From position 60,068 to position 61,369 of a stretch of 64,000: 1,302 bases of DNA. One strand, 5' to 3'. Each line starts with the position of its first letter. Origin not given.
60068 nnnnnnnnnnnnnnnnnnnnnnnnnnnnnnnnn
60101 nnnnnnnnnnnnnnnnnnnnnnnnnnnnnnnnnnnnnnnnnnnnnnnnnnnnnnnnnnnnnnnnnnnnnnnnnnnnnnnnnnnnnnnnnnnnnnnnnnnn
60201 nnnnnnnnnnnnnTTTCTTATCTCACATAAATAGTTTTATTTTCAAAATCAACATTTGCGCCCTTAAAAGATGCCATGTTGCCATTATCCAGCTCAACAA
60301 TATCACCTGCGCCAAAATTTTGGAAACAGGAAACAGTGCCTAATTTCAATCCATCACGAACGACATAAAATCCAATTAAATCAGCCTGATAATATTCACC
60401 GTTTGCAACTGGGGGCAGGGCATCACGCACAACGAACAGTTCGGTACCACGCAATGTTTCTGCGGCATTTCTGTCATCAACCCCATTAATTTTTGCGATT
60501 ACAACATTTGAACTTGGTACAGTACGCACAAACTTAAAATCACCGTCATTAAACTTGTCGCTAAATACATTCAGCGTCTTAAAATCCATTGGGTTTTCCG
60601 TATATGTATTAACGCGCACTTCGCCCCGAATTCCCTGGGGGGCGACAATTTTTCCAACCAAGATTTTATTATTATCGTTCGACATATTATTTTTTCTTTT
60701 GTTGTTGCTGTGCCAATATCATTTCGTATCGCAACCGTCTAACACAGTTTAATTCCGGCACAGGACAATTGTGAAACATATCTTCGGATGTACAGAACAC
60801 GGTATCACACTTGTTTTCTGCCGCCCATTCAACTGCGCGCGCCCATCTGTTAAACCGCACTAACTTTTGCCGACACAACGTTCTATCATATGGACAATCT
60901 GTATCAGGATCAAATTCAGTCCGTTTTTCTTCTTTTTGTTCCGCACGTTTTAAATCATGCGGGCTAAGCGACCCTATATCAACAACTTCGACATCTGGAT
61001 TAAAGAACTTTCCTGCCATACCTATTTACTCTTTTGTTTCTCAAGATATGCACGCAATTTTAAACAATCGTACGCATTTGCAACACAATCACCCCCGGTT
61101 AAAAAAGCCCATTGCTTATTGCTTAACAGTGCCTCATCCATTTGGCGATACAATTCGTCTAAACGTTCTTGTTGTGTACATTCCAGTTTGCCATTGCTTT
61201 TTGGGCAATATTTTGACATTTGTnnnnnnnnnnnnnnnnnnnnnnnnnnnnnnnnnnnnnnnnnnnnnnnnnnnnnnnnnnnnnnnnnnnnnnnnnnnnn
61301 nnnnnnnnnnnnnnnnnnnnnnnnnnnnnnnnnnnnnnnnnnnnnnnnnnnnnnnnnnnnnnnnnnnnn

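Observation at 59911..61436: Three tandem small cysteine-rich paralogs plus an extra ORF inserted into the rpsP-rimM-trmD-rplS ribosomal operon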

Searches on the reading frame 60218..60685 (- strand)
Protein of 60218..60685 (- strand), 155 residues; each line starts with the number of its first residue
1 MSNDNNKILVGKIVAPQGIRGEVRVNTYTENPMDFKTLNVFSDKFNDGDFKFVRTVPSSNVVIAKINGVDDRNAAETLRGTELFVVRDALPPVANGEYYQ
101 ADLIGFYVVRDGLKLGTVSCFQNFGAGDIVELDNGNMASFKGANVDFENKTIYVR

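Call 3: search_protein_families(library=pfam, proteins=[window:60218-60685:-], max_evalue=1)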
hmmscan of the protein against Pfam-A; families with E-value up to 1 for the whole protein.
window:60218-60685:- (155 aa): 5 families
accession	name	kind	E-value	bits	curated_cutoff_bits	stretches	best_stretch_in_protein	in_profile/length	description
PF01782.24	RimM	-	6.5e-19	68.4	23.5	1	10-88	2-83/84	RimM N-terminal domain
PF24986.1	PRC_RimM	-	0.0026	17.8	27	1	102-134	3-36/69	RimM PRC barrel domain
PF01247.24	Ribosomal_L35Ae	-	0.047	14.3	27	0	55-89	15-49/95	Ribosomal protein L35Ae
PF05239.21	PRC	-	0.059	13.8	21.2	1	96-133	2-41/78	PRC-barrel domain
PF11619.13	P53_C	-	0.078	13.5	25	1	46-80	9-43/67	Transcription factor P53 - C terminal domain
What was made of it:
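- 60218..60685 (-): rimM (155 aa). Pfam RimM N-terminal domain, E=6.5e-19 (call 3).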

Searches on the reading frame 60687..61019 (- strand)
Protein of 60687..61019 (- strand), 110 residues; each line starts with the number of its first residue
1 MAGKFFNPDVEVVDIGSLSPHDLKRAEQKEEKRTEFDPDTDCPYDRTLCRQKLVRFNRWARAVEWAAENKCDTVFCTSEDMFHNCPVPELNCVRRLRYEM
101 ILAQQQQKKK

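Call 3: search_protein_families(library=pfam, proteins=[window:60687-61019:-], max_evalue=1)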
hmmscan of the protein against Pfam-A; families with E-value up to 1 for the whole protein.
window:60687-61019:- (110 aa): 1 family
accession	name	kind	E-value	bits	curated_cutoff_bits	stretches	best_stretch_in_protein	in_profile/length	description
PF13439.12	Glyco_transf_4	-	0.23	11.9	28.5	1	46-81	109-144/170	Glycosyltransferase Family 4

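Call 4: search_protein_families(library=ncbifam, proteins=[window:60687-61019:-], max_evalue=1)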
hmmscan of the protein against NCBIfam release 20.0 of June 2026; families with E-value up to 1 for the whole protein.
window:60687-61019:- (110 aa): 0 families

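Call 5: search_protein_families(library=phrogs, proteins=[window:60687-61019:-], max_evalue=1)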
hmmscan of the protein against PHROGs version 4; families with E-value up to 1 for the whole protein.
window:60687-61019:- (110 aa): 0 families

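Call 11: find_homologous_proteins(query=window:60687-61019:-, max_evalue=0.01)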
Query window:60687-61019:- (110 aa): 6 proteins with E <= 0.01 among 7 candidates.
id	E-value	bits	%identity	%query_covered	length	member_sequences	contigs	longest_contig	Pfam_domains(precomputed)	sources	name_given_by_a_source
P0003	3.7e-71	254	100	100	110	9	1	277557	-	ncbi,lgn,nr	ncbi:MAG: hypothetical protein R8M37_02220 [Alphaproteobacteria bacterium]|nr:hypothetical protein [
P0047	7.6e-56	205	81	100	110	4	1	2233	-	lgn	-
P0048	2.0e-49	184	75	100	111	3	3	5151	-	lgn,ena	-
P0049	1.7e-30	123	50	100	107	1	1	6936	-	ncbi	-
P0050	9.4e-30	121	57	90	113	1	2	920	-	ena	-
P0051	2.0e-22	97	47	95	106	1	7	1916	-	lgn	-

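Call 31: predict_structure(alignment_id=A3)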
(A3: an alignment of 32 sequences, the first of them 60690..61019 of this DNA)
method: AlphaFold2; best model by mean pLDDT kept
length: 110 residues; sequences in the alignment: 32
mean_pLDDT: 63.7   pTM: 0.43
mean pLDDT of the five models: 63.7, 59.3, 56.9, 55.2, 54.3
residues with pLDDT >= 90: 3; 70-90: 31; 50-70: 60; < 50: 16
segments of 3 or more residues with pLDDT < 50: 1-4, 13-16, 46-48, 80-82
pLDDT, mean of each block of 10 residues (from residue 1): 48 52 71 67 55 68 86 68 54 65 67
secondary structure, 60 per line:
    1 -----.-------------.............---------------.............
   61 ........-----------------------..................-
elements in order: H20-32 H48-68 H93-109
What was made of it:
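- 60687..61019 (-): ORF C, 110 aa, fam0 core (residues about 40-110) plus a conserved N-terminal extension (FFNPD); Cys at 42, 49, 71, 76, 85, 92. The AF2 model is three helices with pLDDT 63.7 (call 31).
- The fam0 structure model has low confidence (pLDDT 63.7, call 31).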

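Call 35: search_protein_representatives(alignment_id=A3)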
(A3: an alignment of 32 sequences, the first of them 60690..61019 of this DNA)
Query: 32 sequences, 84 profile positions. Proteins with E-value up to 0.001 (for the whole library): 85; up to 1e-10: 25; up to 1e-30: 1. The best 85 are listed.
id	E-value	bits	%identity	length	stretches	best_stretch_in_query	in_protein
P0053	7.8e-31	122.6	-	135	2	12-84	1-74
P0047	7.3e-30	119.5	-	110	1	4-84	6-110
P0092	2.0e-21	92.5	-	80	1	8-82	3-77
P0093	2.0e-21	92.4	-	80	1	12-84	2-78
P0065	1.1e-20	90.1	-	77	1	13-82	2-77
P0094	4.3e-20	88.2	-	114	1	7-81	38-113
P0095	2.8e-18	82.4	-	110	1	13-81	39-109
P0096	3.4e-18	82.1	-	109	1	5-84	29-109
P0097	9.8e-18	80.7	-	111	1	11-84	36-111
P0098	2.0e-17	79.6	-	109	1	9-84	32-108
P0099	5.3e-16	75.1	-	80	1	6-84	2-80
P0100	1.1e-15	74.1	-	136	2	12-82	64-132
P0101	1.2e-15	73.9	-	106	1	6-82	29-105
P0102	6.9e-14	68.3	-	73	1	12-84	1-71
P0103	1.4e-13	67.3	-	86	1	5-73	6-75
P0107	2.1e-12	63.6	-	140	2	15-73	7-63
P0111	5.6e-11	59.0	-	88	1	11-73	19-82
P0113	1.2e-10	58.0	-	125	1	13-63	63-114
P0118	9.1e-10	55.1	-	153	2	12-77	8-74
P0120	2.8e-09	53.6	-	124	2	14-71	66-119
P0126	6.0e-08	49.3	-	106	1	15-66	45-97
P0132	3.7e-07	46.7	-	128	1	4-62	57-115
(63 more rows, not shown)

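Call 50: fold_search(model_id=the predicted structure, library=pdb)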
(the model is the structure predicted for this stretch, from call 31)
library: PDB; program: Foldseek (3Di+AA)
matches with E <= 10: 22; with E <= 0.001: 0
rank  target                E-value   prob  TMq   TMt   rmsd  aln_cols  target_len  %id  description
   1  4i98_A                1.7e+00  0.06  0.23  0.18  17.2       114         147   13  Crystal structure of the complex between ScpA(residues 1-160)-ScpB(residues 1-183) (released 2013-01-30)
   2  7qhs_I                3.0e+00  0.06  0.22  0.14  12.8       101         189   15  S. cerevisiae CMGE nucleating origin DNA melting (released 2022-06-15)
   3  7pwo_R1               3.0e+00  0.03  0.16  0.17  18.9        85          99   19  Cryo-EM structure of Giardia lamblia ribosome at 2.75 A resolution (released 2022-04-20)
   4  7tgh_3F               3.2e+00  0.04  0.16  0.20  11.5        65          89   20  Cryo-EM structure of respiratory super-complex CI+III2 from Tetrahymena thermophila (released 2022-04-06)
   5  9a40_F                4.3e+00  0.05  0.23  0.19  24.3        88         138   10  model of Cullin4 (released 2024-09-18)
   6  3r7k_D                5.9e+00  0.05  0.19  0.07   7.2        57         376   23  Crystal structure of a probable acyl CoA dehydrogenase from Mycobacterium abscessus ATCC 19977 / DSM 44196 (released 2011-04-13)
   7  2ld7_MODEL_1_A        5.9e+00  0.03  0.17  0.20  10.5        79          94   10  Solution structure of the mSin3A PAH3-SAP30 SID complex (released 2011-06-15)
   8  7m1x_G                5.9e+00  0.03  0.15  0.17   9.8        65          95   11  Cryo-EM Structure of Nucleosome containing mouse histone variant H2A.Z (released 2021-09-29)
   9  6b1u_C                5.9e+00  0.02  0.16  0.06  15.9        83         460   18  Structure of full-length human AMPK (a2b1g1) in complex with a small molecule activator SC4 (released 2018-04-25)
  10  7qso_L                5.9e+00  0.02  0.19  0.05  14.8       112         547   16  Bovine complex I in lipid nanodisc, State 3 (Slack) (released 2022-05-25)
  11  6ghd_G                6.7e+00  0.06  0.17  0.38  11.2        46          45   13  Structural analysis of the ternary complex between lamin A/C, BAF and emerin identifies an interface disrupted in auto (released 2018-08-08)
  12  2eho_K                6.7e+00  0.03  0.19  0.13  10.5        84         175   13  Crystal structure of human GINS complex (released 2007-06-19)
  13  2e9x_B                7.2e+00  0.04  0.19  0.13  10.8        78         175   13  The crystal structure of human GINS core complex (released 2007-04-10)
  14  8q6o_H                7.2e+00  0.03  0.18  0.13  10.5        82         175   11  X. laevis CMG dimer bound to dimeric DONSON - without ATPase (released 2023-10-18)
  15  8q6o_I                8.1e+00  0.04  0.22  0.14  11.6        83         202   12  X. laevis CMG dimer bound to dimeric DONSON - without ATPase (released 2023-10-18)
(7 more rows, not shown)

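Call 60: search_protein_families(library=padloc, proteins=[window:60690-61019:-], max_evalue=1)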
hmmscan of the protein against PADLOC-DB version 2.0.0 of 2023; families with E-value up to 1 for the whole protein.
window:60690-61019:- (110 aa): 0 families

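Call 68: list_cluster_members(proteins=[P0103, P0111, P0113, P0132, P0100, P0107, P0118, P0120, P0092, P0126])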
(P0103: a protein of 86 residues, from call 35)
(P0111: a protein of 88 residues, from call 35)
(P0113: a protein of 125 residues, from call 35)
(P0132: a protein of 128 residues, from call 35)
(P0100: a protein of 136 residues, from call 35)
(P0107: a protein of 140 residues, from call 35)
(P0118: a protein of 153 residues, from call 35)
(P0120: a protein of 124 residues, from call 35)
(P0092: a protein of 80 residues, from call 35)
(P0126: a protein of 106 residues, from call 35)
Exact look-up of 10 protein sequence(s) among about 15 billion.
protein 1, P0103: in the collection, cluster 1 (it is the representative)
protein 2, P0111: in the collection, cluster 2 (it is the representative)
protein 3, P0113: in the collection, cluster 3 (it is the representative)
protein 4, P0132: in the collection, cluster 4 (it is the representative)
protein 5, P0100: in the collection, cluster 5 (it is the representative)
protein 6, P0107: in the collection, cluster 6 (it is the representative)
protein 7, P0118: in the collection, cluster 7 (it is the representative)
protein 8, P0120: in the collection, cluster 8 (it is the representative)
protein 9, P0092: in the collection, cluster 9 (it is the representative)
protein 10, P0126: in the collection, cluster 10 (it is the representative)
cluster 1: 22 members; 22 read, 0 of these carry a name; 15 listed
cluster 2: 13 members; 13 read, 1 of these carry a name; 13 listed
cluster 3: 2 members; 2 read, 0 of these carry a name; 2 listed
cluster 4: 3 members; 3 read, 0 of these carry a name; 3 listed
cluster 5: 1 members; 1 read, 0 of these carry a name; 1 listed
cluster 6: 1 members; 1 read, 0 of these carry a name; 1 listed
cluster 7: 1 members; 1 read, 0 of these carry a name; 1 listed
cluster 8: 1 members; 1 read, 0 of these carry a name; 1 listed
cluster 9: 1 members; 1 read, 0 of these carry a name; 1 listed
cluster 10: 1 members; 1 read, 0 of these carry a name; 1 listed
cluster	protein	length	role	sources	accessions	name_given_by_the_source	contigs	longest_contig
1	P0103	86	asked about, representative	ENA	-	-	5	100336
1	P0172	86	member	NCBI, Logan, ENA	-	-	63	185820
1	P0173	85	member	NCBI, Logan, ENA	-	-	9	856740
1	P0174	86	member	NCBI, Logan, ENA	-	-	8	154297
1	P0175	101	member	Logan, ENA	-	-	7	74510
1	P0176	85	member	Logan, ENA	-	-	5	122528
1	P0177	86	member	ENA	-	-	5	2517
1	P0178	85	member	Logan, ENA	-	-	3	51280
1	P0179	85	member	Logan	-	-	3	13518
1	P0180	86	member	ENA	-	-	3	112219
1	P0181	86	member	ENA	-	-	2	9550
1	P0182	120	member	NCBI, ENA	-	-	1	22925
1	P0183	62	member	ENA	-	-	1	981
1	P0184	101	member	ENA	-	-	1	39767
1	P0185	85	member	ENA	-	-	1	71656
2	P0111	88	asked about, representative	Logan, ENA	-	-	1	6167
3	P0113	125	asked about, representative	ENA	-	-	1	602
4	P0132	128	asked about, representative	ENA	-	-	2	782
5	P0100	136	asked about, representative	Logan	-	-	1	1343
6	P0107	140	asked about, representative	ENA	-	-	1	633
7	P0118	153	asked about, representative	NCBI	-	-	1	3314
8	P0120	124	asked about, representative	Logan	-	-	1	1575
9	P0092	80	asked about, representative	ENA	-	-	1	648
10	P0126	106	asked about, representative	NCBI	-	-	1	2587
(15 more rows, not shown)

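Call 69: find_encoding_contigs(protein=P0103, flank=3500, max_places=3)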
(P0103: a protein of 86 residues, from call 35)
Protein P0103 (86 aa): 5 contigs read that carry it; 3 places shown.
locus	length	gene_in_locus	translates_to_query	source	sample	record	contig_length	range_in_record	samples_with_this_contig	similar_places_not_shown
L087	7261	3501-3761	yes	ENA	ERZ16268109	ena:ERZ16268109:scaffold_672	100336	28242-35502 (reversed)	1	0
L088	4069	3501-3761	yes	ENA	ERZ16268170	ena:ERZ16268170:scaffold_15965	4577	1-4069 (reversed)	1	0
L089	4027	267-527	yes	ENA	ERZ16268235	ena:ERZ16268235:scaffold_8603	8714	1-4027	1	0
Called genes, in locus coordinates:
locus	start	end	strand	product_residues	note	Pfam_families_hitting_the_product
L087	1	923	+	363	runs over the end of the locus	PF05977:MFS_3, PF07690:MFS_1, PF01770:Folate_carrier (weak)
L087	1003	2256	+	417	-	PF02812:ELFV_dehydrog_N, PF00208:ELFV_dehydrog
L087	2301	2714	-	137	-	-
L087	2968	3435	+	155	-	PF00886:Ribosomal_S16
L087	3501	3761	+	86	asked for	-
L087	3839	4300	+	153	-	PF01782:RimM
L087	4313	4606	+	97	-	-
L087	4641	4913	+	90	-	-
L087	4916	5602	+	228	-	PF01746:tRNA_m1G_MT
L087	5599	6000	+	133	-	PF01245:Ribosomal_L19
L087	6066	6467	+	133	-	PF09923:DUF2155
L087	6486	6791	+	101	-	-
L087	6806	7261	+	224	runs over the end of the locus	PF07313:AmiA-like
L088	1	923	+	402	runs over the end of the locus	PF07690:MFS_1, PF01770:Folate_carrier (weak), PF05977:MFS_3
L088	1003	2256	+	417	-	PF02812:ELFV_dehydrog_N, PF00208:ELFV_dehydrog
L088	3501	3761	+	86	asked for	-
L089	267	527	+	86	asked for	-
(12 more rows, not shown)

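Call 70: find_encoding_contigs(protein=P0111, flank=3500, max_places=2)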
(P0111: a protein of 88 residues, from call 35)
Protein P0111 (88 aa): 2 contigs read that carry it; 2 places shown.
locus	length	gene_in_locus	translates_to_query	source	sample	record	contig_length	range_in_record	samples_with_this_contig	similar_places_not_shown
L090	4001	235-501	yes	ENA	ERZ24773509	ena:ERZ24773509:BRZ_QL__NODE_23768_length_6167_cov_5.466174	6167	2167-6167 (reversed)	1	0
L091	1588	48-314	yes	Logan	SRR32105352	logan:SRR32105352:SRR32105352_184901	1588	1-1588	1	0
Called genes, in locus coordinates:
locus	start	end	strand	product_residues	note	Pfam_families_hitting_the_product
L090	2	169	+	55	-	?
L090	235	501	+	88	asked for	-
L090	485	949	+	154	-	PF01782:RimM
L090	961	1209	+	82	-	-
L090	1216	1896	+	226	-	PF01746:tRNA_m1G_MT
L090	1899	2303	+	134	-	PF01245:Ribosomal_L19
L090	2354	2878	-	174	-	PF00149:Metallophos (weak)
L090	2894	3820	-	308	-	PF08843:AbiEii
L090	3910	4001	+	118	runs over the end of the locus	PF09923:DUF2155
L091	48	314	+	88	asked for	-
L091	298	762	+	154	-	PF01782:RimM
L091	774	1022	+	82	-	-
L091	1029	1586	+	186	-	?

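Call 82: search_dna_similar(query=window:60690-61019:-, collection=phages, mode=protein, max_evalue=0.01, max_rows=5)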
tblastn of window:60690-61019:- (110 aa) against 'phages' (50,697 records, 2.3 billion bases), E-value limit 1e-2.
No match.

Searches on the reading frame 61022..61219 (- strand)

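Call 3: search_protein_families(library=pfam, proteins=[window:61022-61219:-], max_evalue=1)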
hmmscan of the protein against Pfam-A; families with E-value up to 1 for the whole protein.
window:61022-61219:- (65 aa): 0 families

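Call 4: search_protein_families(library=ncbifam, proteins=[window:61022-61219:-], max_evalue=1)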
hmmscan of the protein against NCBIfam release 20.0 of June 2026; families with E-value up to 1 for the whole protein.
window:61022-61219:- (65 aa): 1 family
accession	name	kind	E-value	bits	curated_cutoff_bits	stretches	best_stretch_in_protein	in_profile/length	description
NF004058.0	PRK05576.1-1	equivalog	0.076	12.5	239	1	15-47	69-101/221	cobalt-factor II C(20)-methyltransferase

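Call 5: search_protein_families(library=phrogs, proteins=[window:61022-61219:-], max_evalue=1)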
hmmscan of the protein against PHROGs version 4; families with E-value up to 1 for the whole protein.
window:61022-61219:- (65 aa): 0 families

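Call 60: search_protein_families(library=padloc, proteins=[window:61025-61219:-], max_evalue=1)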
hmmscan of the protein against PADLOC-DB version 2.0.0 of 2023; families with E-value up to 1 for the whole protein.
window:61025-61219:- (65 aa): 0 families
